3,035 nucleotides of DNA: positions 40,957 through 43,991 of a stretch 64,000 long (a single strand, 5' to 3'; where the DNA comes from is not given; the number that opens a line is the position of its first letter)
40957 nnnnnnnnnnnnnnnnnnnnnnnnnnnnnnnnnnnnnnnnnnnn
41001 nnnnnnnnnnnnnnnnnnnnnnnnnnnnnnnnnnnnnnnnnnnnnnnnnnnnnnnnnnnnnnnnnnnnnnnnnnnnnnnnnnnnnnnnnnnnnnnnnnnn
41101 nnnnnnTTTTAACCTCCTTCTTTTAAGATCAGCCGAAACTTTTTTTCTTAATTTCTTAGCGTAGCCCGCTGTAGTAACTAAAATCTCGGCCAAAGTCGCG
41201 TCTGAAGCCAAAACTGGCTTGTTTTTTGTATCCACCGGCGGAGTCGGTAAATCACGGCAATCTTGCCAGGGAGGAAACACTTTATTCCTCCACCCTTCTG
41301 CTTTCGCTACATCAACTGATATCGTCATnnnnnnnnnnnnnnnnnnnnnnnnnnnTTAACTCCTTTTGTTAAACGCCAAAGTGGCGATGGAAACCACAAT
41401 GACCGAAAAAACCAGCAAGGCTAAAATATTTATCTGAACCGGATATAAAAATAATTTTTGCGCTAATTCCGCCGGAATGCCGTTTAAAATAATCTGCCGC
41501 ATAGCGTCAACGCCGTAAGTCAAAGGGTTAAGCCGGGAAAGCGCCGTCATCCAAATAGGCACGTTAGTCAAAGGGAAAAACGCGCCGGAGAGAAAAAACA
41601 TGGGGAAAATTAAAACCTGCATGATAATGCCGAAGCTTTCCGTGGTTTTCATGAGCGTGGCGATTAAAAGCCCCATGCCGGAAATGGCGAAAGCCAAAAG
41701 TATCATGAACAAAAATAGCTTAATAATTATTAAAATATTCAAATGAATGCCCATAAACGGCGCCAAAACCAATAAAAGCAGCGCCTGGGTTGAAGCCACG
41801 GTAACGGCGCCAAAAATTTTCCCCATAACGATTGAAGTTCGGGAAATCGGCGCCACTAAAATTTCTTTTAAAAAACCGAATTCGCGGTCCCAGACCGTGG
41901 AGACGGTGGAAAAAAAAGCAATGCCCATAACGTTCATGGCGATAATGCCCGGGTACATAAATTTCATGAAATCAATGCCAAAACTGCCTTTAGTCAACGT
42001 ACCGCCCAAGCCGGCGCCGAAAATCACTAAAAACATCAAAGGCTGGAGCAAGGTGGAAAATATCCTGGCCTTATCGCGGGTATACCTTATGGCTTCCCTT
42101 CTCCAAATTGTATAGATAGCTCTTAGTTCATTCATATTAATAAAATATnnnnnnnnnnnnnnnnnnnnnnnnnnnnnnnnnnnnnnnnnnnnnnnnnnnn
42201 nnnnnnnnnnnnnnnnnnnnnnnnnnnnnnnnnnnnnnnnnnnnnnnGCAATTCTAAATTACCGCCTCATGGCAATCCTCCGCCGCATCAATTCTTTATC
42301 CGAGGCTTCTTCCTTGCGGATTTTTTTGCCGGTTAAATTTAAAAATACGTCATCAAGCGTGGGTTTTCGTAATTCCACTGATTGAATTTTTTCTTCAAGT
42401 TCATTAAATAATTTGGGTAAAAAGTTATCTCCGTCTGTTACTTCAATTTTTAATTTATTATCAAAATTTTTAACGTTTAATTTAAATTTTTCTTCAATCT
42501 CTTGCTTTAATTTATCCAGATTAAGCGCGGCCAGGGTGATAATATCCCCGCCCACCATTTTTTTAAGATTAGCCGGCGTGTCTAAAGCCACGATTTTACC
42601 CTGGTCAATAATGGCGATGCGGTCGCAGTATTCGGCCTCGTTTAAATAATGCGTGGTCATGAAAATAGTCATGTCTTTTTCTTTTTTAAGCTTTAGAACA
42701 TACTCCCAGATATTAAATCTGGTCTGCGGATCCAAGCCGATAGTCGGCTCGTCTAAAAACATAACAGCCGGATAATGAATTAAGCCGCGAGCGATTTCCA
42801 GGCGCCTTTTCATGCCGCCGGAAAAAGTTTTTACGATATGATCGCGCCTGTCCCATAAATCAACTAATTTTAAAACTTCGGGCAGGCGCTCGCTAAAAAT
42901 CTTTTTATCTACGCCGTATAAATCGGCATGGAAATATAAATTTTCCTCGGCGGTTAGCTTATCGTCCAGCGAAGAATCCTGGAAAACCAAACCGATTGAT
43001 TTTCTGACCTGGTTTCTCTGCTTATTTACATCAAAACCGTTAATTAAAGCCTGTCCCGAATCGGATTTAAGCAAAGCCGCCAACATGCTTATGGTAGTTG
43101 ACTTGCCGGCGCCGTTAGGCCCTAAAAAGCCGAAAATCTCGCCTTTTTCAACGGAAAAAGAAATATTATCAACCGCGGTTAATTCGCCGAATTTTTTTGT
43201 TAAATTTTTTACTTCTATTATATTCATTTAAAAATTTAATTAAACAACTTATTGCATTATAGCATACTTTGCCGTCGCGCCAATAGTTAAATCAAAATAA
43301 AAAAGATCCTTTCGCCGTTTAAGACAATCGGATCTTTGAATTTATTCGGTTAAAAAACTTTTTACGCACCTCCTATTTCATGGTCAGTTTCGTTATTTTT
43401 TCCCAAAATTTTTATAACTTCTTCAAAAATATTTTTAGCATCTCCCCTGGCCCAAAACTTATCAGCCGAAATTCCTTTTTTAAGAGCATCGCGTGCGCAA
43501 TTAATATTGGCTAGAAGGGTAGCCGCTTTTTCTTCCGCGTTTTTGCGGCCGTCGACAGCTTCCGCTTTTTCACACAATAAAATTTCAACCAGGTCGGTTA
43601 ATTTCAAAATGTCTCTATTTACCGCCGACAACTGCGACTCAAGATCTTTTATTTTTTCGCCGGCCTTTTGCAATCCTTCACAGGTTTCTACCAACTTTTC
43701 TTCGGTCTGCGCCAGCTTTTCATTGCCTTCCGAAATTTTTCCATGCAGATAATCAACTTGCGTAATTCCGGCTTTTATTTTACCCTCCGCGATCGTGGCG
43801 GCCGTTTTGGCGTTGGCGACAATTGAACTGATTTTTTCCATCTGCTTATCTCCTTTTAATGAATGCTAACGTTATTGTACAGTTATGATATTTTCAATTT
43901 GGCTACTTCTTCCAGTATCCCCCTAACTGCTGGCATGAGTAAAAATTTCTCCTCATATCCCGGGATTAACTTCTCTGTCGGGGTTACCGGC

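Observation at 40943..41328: Translationally coupled small Cys-rich ORF interrupted by a single in-frame TAG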

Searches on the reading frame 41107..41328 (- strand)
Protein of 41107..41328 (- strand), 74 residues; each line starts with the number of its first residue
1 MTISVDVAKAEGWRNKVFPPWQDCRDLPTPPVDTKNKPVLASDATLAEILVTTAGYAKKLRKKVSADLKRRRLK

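Call 7: search_protein_families(library=pfam, proteins=[window:41107-41328:-], max_evalue=0.1)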
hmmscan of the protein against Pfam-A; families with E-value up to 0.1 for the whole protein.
seq(74 aa): 1 family
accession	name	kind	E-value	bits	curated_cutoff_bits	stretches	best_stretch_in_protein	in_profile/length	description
PF10015.14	ThermoDBP-RP_arch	-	0.066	13.8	25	1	50-70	5-25/78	ThermoDBP-related, archaea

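Call 9: find_homologous_proteins(query=window:41107-41328:-, max_evalue=1)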
Query seq(74 aa) (74 aa): 2 proteins with E <= 1 among 2 candidates.
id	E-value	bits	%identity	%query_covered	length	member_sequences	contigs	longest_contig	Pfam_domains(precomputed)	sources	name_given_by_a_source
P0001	1.1e-41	157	100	100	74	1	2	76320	-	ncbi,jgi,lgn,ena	ncbi:MAG: hypothetical protein WCV70_02685 [Patescibacteria group bacterium]|jgi:hypothetical protei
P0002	2.7e-20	89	59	95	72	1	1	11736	-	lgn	-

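Call 10: find_encoding_contigs(protein=P0002, flank=6000)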
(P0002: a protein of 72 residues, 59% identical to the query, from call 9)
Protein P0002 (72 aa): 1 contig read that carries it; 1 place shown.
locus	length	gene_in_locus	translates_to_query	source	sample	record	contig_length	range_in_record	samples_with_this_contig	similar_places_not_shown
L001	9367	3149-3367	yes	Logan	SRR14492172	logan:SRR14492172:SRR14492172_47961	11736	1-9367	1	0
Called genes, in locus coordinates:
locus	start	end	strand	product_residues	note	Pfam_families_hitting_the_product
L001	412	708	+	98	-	-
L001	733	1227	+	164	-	-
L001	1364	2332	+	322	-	PF00005:ABC_tran, PF13304:AAA_21 (faint), PF13732:DrrA1-3_C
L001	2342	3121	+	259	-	PF01061:ABC2_membrane, PF12698:ABC2_membrane_3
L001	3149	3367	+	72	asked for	-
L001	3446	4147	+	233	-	PF08713:DNA_alkylation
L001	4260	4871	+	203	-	PF01726:LexA_DNA_bind, PF00717:Peptidase_S24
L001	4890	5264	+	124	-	PF06262:Zincin_1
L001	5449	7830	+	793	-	PF11369:DUF3160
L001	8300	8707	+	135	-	PF00072:Response_reg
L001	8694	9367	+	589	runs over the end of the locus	PF25917:BSH_RND (weak), PF25954:Beta-barrel_RND_2 (faint)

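Call 11: find_encoding_contigs(protein=P0001, flank=3000)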
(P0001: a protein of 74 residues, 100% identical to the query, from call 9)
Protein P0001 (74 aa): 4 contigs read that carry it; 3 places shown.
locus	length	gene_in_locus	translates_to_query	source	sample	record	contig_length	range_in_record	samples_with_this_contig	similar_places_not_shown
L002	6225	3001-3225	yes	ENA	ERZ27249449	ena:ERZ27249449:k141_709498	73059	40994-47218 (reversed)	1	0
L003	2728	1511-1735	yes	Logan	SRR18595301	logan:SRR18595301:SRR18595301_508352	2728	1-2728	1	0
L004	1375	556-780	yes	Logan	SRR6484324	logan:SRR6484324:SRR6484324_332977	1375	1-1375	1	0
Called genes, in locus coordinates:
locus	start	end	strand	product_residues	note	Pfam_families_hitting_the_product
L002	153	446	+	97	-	-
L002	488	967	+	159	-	-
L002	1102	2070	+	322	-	PF00005:ABC_tran, PF13304:AAA_21 (faint), PF13732:DrrA1-3_C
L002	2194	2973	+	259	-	PF01061:ABC2_membrane, PF12698:ABC2_membrane_3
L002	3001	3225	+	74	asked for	-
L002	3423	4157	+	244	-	PF08713:DNA_alkylation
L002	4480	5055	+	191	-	PF01726:LexA_DNA_bind, PF00717:Peptidase_S24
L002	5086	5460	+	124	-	PF06262:Zincin_1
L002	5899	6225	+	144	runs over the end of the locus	PF00072:Response_reg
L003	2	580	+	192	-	?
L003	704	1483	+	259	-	PF01061:ABC2_membrane, PF12698:ABC2_membrane_3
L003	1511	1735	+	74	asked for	-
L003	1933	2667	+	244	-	PF08713:DNA_alkylation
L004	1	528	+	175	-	?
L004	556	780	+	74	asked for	-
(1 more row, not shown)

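Call 36: search_protein_families(library=ncbifam, proteins=[window:41107-41328:-], max_evalue=10)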
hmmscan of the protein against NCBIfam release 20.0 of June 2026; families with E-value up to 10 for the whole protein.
seq(74 aa): 0 families
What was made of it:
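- On Zinc ribbon / treble-clef zinc finger: NCBIfam none (call 36).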

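Call 42: find_related_loci(query=window:41107-41328:-, collection=viral_contigs, flank=3000)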
Query seq(74 aa) (74 aa) in viral_contigs; peptide patterns used: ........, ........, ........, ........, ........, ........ (x = any residue, [..] = any of these).
40 stretches matched a pattern, but none encodes a relative of the query by tblastn (E <= 1e-3).
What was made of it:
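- Tried and rejected: None in viral contigs (call 42).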

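Call 45: find_homologous_proteins(query=A4, max_evalue=10)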
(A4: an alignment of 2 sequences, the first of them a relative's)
Query A4 (2 sequences) (74 aa, profile of the alignment): 2 proteins with E <= 10 among 6 candidates.
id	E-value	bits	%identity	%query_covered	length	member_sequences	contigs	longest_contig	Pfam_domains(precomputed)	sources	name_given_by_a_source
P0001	3.8e-42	160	100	100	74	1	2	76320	-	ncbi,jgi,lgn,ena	ncbi:MAG: hypothetical protein WCV70_02685 [Patescibacteria group bacterium]|jgi:hypothetical protei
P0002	1.4e-41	158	59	95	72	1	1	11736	-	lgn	-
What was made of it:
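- Tried and rejected: A profile search did not extend it beyond two members (call 45).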

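Call 53: predict_structure(alignment_id=A4)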
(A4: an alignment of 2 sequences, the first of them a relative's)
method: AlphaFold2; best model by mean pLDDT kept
length: 74 residues; sequences in the alignment: 2
mean_pLDDT: 69.3   pTM: 0.33
mean pLDDT of the five models: 69.3, 67.5, 65.6, 64.0, 63.6
residues with pLDDT >= 90: 16; 70-90: 13; 50-70: 40; < 50: 5
segments of 3 or more residues with pLDDT < 50: 1-3
pLDDT, mean of each block of 10 residues (from residue 1): 56 62 56 52 73 92 92 75
secondary structure, 60 per line:
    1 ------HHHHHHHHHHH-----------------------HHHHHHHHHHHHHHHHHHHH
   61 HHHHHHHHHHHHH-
elements in order: H7-17 H41-73

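Call 58: fold_search(model_id=the predicted structure, library=pdb)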
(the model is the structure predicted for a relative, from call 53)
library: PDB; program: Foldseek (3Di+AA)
matches with E <= 10: 0; with E <= 0.001: 0
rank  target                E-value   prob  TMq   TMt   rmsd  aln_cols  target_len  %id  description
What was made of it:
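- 41104..41328 (-): orf74: a real but nearly orphan 74-aa gene. It has its own AAGGAGG SD at 41343..41337, 8 nt before the ATG. AF2 gives helix 7-17 plus a long helix 41-73, mean pLDDT 69, with no PDB match (calls 53, 58).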

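Call 63: search_protein_families(library=phrogs, proteins=[window:41107-41328:-], max_evalue=1)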
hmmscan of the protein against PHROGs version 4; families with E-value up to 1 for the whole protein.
seq(74 aa): 1 family
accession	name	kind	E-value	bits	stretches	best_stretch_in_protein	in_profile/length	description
phrog_32597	-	unknown function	0.15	12.5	1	9-69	135-195/219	-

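Call 64: search_protein_families(library=padloc, proteins=[window:41107-41328:-], max_evalue=1)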
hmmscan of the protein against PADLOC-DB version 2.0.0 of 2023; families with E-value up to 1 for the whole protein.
seq(74 aa): 0 families

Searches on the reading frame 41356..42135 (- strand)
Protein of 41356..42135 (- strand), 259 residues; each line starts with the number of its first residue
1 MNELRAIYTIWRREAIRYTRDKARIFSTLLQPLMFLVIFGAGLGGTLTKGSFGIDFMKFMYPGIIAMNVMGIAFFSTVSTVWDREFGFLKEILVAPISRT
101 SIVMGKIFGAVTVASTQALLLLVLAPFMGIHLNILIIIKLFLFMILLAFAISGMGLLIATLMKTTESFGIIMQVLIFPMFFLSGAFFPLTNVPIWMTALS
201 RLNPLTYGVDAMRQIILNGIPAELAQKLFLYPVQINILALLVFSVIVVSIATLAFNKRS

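Call 7: search_protein_families(library=pfam, proteins=[window:41356-42135:-], max_evalue=0.1)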
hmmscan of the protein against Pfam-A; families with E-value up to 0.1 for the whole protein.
window:41356-42135:- (259 aa): 2 families
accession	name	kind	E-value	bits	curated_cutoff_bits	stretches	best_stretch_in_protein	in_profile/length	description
PF01061.29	ABC2_membrane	-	1.2e-38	133.2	26.9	1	6-216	2-210/211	ABC-2 type transporter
PF12698.13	ABC2_membrane_3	-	4.7e-18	65.8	31.6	1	56-252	160-346/347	ABC-2 family transporter protein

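Call 69: find_encoding_contigs(protein=window:41356-42135:-, flank=1500, max_places=10)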
Protein window:41356-42135:- (259 aa): 3 contigs read that carry it; 2 places shown.
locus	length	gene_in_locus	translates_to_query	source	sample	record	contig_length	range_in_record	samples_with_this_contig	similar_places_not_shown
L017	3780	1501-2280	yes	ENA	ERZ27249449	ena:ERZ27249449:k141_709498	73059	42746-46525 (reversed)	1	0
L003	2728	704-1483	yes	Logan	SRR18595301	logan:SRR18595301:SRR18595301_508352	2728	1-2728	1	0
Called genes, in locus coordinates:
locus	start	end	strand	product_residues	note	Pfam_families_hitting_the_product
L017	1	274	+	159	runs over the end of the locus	-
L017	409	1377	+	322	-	PF00005:ABC_tran, PF13304:AAA_21 (faint), PF13732:DrrA1-3_C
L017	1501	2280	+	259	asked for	PF01061:ABC2_membrane, PF12698:ABC2_membrane_3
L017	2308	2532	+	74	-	-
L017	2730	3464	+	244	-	PF08713:DNA_alkylation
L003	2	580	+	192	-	?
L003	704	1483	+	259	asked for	PF01061:ABC2_membrane, PF12698:ABC2_membrane_3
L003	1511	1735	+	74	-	-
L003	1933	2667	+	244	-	PF08713:DNA_alkylation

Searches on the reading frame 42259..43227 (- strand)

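Call 7: search_protein_families(library=pfam, proteins=[window:42259-43227:-], max_evalue=0.1)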
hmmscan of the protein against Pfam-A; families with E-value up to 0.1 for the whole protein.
window:42259-43227:- (322 aa): 15 families
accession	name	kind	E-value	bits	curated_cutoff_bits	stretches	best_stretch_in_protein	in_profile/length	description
PF00005.33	ABC_tran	-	4.3e-35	121.7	25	1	20-162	2-136/137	ABC transporter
PF13732.12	DrrA1-3_C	-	1.3e-08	35.9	27.4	1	218-298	3-80/81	ATP-binding protein DrrA1-3-like, C-terminal domain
PF13304.12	AAA_21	-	2.4e-08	34.8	27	1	136-193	239-298/304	AAA domain, putative AbiEii toxin, Type IV TA system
PF16144.10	DUF4852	-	0.0011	19.5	22.8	1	62-137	22-88/116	Domain of unknown function (DUF4852)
PF13175.12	AAA_15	-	0.0011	19.1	32.1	0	31-73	25-71/374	AAA ATPase domain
PF03215.21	Rad17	-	0.0023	18.4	23.8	1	26-91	42-106/186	Rad17 P-loop domain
PF00448.28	SRP54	-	0.0034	17.5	22.7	1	34-67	6-39/196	SRP54-type protein, GTPase domain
PF13555.12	AAA_29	-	0.0088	16.2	27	1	25-57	18-50/61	P-loop containing region of AAA domain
PF02463.25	SMC_N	-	0.011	15.7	40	1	34-204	29-208/220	RecF/RecN/SMC N terminal domain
PF13476.12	AAA_23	-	0.012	16.6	27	0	22-282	15-194/201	AAA domain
PF13514.12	AAA_27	-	0.022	14.8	22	1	11-53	9-50/206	AAA domain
PF02223.23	Thymidylate_kin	-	0.04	14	27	0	36-102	3-64/185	Thymidylate kinase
PF16575.11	CLP1_P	-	0.048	13.9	26.6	1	36-99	1-67/188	mRNA cleavage and polyadenylation factor CLP1 P-loop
PF08245.18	Mur_ligase_M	-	0.058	13.8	24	0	41-84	6-49/200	Mur ligase middle domain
PF03266.21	NTPase_1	-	0.086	13.1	23.9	0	36-77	6-45/168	NTPase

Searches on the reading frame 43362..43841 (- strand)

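Call 7: search_protein_families(library=pfam, proteins=[window:43362-43841:-], max_evalue=0.1)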
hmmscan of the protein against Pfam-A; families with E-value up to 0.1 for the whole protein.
window:43362-43841:- (159 aa): 9 families
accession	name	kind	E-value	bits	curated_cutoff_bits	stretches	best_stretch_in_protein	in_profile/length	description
PF25526.1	LIP-1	-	0.00064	19.6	34.1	1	35-110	4-79/250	Liprin-alpha-like coiled coil domain 2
PF00435.27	Spectrin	-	0.0034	18.3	29.9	1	29-123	10-95/105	Spectrin repeat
PF06009.19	Laminin_II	-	0.013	16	33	1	20-74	10-71/138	Laminin Domain II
PF24627.1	PUMA_CC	-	0.015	15.7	30.1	1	36-85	3-52/74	PUMA coiled-coil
PF15136.11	UPF0449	-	0.016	16.1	27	1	36-66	64-94/98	Uncharacterised protein family UPF0449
PF06818.20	Fez1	-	0.018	15.9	34.4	1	15-122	40-147/199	Fez1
PF18323.6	CSN5_C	-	0.052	14.7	27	0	26-81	6-62/81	Cop9 signalosome subunit 5 C-terminal domain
PF10805.13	DUF2730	-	0.053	14.1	24.9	1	30-92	36-100/102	Protein of unknown function (DUF2730)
PF05859.17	Mis12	-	0.057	13.6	25.7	1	36-122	107-194/231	Mis12 protein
